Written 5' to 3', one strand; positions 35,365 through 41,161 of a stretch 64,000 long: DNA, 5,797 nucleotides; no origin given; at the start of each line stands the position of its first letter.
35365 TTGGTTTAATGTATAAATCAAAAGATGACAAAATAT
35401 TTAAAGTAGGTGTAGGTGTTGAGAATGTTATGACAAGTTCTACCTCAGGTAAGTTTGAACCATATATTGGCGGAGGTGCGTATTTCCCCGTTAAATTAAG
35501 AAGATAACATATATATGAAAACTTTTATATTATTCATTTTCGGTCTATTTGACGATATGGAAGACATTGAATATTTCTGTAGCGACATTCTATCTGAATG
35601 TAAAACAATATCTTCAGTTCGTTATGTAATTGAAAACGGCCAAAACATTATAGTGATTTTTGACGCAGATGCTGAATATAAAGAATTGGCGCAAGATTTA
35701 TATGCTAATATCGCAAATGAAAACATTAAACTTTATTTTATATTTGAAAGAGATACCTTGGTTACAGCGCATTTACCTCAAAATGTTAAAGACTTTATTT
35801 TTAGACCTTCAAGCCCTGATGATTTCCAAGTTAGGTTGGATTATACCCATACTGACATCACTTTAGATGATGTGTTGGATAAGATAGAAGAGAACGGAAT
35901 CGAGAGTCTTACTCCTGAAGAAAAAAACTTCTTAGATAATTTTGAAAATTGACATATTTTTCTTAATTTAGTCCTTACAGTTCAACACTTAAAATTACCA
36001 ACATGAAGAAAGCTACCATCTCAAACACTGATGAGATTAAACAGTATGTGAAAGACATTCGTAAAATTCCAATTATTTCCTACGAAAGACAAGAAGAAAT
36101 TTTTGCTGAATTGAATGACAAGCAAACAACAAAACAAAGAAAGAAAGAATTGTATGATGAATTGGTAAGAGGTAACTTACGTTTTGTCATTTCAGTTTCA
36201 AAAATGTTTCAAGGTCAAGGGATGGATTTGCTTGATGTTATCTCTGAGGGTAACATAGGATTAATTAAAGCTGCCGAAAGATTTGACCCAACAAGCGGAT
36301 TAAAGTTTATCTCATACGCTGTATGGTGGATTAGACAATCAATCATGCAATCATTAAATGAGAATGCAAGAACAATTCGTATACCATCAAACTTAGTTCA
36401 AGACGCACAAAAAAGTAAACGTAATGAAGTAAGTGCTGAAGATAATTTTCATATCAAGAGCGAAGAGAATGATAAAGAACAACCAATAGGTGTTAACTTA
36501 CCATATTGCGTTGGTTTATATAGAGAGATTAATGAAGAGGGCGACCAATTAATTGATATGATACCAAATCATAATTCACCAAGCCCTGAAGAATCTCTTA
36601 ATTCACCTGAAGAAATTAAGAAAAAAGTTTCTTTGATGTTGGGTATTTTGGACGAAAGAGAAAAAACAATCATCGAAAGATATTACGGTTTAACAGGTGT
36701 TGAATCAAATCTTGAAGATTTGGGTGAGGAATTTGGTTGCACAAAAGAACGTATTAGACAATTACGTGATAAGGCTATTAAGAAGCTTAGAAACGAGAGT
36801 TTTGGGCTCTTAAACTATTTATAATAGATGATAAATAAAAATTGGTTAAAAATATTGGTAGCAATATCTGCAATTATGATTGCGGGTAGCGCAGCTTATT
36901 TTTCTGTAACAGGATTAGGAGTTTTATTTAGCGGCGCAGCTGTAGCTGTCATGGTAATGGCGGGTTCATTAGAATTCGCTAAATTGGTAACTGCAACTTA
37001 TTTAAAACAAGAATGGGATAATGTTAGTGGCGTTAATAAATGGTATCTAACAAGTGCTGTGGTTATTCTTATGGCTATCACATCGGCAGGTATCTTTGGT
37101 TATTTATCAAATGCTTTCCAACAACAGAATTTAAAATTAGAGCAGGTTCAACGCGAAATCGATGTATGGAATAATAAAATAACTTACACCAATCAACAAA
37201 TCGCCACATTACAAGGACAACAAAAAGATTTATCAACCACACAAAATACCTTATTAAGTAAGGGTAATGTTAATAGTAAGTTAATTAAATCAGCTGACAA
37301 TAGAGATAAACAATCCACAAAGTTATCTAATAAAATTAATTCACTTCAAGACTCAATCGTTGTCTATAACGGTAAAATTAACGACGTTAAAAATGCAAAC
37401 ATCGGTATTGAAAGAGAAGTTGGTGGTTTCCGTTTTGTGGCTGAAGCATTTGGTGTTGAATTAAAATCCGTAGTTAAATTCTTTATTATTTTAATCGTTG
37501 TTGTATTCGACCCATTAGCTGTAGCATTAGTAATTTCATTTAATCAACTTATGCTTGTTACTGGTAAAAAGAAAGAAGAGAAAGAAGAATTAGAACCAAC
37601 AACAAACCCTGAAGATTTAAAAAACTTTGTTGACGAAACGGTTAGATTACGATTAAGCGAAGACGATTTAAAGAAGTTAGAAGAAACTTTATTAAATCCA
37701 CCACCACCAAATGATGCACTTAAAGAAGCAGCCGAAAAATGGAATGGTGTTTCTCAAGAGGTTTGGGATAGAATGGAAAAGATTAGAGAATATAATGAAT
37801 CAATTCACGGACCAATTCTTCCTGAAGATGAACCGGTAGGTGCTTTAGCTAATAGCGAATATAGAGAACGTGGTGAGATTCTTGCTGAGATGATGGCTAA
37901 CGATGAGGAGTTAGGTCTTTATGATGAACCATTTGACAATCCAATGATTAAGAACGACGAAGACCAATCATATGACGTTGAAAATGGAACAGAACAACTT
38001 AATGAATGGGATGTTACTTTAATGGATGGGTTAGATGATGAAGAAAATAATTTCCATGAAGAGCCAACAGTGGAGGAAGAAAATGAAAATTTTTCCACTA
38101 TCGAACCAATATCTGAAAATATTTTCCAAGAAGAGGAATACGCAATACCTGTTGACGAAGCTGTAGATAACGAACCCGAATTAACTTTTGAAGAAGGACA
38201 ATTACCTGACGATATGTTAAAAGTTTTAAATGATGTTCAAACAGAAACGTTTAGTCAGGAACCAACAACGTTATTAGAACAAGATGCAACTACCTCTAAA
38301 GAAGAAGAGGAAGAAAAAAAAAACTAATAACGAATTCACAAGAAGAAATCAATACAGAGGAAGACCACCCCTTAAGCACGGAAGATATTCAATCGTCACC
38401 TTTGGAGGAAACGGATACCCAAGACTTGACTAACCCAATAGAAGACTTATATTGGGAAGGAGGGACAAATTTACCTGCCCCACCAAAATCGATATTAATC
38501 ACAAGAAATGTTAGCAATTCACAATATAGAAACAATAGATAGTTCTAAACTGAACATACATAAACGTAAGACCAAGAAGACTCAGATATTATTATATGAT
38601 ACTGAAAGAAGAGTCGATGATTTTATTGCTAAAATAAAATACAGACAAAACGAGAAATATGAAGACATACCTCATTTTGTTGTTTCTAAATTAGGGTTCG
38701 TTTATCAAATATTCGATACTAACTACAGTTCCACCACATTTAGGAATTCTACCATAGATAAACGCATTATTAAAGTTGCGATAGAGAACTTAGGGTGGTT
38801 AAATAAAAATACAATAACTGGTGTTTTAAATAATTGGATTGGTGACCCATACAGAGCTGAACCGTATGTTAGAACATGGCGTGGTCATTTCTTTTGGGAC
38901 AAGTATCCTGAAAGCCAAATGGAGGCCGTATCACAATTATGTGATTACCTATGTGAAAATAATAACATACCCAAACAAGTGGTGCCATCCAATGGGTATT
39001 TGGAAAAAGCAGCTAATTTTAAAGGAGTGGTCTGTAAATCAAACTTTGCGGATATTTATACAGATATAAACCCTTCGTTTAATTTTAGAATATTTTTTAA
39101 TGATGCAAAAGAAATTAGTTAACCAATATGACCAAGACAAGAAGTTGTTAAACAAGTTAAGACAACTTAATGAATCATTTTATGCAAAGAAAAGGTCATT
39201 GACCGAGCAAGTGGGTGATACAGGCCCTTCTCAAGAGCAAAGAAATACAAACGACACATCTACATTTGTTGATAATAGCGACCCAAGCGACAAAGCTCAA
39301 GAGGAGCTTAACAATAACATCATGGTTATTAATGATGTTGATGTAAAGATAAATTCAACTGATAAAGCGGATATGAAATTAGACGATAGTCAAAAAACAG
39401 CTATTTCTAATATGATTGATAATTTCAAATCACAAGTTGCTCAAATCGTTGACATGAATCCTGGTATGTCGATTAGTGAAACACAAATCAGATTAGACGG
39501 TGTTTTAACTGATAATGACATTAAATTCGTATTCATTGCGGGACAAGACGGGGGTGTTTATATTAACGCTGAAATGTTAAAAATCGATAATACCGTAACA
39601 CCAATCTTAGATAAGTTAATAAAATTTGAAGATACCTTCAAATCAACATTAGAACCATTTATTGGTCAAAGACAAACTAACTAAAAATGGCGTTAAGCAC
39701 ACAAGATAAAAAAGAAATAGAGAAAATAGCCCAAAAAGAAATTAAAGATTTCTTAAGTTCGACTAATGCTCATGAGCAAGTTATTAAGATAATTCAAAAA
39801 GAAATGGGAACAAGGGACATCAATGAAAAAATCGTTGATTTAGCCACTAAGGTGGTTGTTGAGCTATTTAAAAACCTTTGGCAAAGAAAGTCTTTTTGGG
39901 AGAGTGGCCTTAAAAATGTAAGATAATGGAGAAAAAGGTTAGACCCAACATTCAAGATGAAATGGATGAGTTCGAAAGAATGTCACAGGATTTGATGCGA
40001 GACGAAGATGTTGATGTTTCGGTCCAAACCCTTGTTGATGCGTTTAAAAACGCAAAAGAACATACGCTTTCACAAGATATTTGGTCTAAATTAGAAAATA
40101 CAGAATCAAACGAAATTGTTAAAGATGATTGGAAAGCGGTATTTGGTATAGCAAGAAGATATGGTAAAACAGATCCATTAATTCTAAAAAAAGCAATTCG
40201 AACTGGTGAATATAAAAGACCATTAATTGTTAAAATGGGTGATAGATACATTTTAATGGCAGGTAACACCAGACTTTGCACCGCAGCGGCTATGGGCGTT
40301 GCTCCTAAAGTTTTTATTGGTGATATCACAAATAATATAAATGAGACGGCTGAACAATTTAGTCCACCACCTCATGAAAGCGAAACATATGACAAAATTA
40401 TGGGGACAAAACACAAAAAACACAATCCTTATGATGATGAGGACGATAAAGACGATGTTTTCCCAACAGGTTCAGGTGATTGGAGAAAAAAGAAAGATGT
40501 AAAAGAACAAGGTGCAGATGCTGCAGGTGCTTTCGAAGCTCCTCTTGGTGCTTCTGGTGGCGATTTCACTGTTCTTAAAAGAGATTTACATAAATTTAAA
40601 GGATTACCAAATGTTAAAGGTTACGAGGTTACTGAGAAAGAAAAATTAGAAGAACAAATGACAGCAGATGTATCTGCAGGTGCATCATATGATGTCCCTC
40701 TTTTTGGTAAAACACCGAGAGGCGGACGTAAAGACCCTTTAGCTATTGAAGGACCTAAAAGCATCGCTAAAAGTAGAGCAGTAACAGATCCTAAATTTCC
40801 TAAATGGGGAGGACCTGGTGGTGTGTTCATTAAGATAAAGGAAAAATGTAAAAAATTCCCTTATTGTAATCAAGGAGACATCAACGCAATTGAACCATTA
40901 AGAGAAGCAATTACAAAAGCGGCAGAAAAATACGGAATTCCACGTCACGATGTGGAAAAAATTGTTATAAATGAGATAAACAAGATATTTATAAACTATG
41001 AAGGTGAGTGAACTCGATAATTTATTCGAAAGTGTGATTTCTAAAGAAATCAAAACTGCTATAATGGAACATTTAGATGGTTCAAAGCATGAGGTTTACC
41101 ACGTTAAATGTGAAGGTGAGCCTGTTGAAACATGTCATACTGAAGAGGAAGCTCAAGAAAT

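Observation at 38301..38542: Probable programmed -1 frameshift or transcriptional slippage giving two C-termini for a membrane protein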

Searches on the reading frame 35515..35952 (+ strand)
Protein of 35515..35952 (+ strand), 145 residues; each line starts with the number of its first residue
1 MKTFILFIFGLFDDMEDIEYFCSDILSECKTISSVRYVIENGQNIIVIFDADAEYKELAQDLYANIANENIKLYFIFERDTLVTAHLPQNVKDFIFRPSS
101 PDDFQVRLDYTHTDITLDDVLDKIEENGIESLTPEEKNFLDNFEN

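Call 7: search_protein_families(library=pfam, proteins=[window:35515-35952:+], max_evalue=0.01)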
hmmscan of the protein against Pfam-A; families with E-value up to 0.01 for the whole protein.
window:35515-35952:+ (145 aa): 1 family
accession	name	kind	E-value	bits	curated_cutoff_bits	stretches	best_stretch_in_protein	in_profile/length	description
PF20216.3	DUF6576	-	5.5e-07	30.1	27.3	1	117-143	18-44/47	Family of unknown function (DUF6576)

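Call 8: search_protein_families(library=phrogs, proteins=[window:35515-35952:+], max_evalue=0.01)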
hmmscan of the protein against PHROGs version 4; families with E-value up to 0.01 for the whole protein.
window:35515-35952:+ (145 aa): 0 families

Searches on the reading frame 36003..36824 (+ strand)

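Call 7: search_protein_families(library=pfam, proteins=[window:36003-36824:+], max_evalue=0.01)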
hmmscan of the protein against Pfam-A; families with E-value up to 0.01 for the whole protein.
window:36003-36824:+ (273 aa): 2 families
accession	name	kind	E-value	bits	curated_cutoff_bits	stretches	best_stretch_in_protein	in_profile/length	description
PF04542.20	Sigma70_r2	-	5.3e-16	58.6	24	1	54-123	1-70/71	Sigma-70 region 2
PF04545.22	Sigma70_r4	-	1.4e-12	47.3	24.1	1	213-264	2-50/50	Sigma-70, region 4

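Call 8: search_protein_families(library=phrogs, proteins=[window:36003-36824:+], max_evalue=0.01)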
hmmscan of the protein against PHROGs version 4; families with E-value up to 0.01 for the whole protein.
window:36003-36824:+ (273 aa): 4 families
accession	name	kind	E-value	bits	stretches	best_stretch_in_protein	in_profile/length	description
phrog_351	-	transcription regulation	1e-49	171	1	13-265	473-725/928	RNA polymerase sigma factor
phrog_21612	-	transcription regulation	3.9e-08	33.3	1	49-144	13-107/600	RNA polymerase sigma factor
phrog_36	-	transcription regulation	7.3e-07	30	1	203-265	127-186/220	transcriptional regulator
phrog_1740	-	transcription regulation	0.0067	16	1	185-265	144-215/567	RNA polymerase sigma factor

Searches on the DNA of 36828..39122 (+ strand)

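Call 6: search_dna_similar(query=window:36828-39122:+, collection=phages, mode=distant)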
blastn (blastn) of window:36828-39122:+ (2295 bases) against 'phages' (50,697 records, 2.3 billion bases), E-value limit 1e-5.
No match.

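Call 68: search_rna_families(source=window, start=38000, end=38800, threshold=evalue, max_evalue=1)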
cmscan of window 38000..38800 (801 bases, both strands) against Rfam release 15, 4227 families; matches with E-value up to 1: 0.
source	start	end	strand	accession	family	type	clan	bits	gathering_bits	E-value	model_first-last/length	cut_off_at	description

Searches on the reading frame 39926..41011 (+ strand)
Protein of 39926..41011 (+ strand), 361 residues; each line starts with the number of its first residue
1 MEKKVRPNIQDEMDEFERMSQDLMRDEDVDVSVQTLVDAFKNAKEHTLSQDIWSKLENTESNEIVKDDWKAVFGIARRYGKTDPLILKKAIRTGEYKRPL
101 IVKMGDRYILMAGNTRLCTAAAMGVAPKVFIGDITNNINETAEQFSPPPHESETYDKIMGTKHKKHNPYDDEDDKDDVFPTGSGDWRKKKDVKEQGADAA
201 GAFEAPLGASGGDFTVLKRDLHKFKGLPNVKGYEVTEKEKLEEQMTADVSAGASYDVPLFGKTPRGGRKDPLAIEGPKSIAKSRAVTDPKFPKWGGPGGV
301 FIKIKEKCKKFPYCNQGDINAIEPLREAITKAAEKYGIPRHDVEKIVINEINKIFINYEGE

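Call 7: search_protein_families(library=pfam, proteins=[window:39926-41011:+], max_evalue=0.01)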
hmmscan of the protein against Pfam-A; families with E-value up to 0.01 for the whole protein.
window:39926-41011:+ (361 aa): 1 family
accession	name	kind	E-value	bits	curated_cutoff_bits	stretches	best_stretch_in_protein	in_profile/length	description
PF14804.11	Jag_N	-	0.0073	17.2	25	0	326-353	7-34/50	Jag N-terminus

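Call 8: search_protein_families(library=phrogs, proteins=[window:39926-41011:+], max_evalue=0.01)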
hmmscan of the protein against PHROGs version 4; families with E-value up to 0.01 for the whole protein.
window:39926-41011:+ (361 aa): 0 families
